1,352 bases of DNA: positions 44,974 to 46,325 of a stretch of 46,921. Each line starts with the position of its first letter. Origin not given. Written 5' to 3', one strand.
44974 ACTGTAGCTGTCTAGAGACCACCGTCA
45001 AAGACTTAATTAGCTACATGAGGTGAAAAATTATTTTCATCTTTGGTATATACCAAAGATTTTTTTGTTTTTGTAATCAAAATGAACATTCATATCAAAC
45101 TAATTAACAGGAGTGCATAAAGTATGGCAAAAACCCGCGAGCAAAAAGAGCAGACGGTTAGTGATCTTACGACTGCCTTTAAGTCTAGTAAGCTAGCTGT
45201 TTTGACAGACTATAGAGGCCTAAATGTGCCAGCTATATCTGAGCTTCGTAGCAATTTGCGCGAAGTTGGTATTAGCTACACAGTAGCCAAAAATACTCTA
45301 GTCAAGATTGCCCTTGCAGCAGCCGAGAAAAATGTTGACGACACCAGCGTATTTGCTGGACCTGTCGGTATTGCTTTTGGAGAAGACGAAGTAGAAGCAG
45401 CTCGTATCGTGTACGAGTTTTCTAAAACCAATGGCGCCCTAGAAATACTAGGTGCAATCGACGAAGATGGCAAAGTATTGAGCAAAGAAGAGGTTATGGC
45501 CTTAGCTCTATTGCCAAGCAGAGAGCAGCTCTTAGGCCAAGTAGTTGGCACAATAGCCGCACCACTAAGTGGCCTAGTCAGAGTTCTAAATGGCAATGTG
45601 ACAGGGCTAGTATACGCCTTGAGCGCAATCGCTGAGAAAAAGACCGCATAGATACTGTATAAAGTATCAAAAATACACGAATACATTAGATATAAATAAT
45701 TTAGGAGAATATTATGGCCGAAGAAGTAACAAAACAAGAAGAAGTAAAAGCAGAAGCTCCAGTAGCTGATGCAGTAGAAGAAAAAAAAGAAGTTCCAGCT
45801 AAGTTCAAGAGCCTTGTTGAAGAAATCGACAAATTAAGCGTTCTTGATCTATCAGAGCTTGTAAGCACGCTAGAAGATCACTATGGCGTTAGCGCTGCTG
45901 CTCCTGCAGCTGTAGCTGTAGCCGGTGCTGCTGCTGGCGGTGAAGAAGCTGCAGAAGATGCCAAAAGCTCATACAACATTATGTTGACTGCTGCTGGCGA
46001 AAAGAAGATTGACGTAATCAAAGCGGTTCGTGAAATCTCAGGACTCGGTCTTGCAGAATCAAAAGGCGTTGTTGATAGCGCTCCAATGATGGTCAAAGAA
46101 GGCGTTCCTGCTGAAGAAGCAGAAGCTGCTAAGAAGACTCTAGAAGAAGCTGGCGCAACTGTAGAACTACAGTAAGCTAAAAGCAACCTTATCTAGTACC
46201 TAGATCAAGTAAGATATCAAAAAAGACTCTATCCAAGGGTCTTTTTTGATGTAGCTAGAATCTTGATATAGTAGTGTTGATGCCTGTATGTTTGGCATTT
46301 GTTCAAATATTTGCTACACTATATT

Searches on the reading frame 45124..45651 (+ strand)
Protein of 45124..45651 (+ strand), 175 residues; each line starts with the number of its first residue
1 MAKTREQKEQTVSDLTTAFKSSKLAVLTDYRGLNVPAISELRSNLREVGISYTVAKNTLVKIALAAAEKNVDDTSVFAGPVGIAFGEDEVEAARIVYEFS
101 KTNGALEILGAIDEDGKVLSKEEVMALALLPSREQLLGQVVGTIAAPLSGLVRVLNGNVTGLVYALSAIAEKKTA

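Call 59: search_protein_families(library=pfam, proteins=[window:45124-45651:+], max_evalue=0.0001)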
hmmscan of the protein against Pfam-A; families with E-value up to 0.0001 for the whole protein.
window:45124-45651:+ (175 aa): 1 family
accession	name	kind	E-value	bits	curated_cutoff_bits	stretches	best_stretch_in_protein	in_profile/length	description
PF00466.25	Ribosomal_L10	-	1.3e-23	83.3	22.8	1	3-101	1-100/100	Ribosomal protein L10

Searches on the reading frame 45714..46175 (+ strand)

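Call 59: search_protein_families(library=pfam, proteins=[window:45714-46175:+], max_evalue=0.0001)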
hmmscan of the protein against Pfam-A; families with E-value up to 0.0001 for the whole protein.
window:45714-46175:+ (153 aa): 2 families
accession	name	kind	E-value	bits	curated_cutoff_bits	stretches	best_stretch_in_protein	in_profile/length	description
PF00542.24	Ribosomal_L12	-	1.6e-26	92.8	25.9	1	88-153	2-67/67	Ribosomal protein L7/L12 C-terminal domain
PF16320.10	Ribosomal_L12_N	-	5.5e-17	61.6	25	1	32-76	3-47/48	Ribosomal protein L7/L12 dimerisation domain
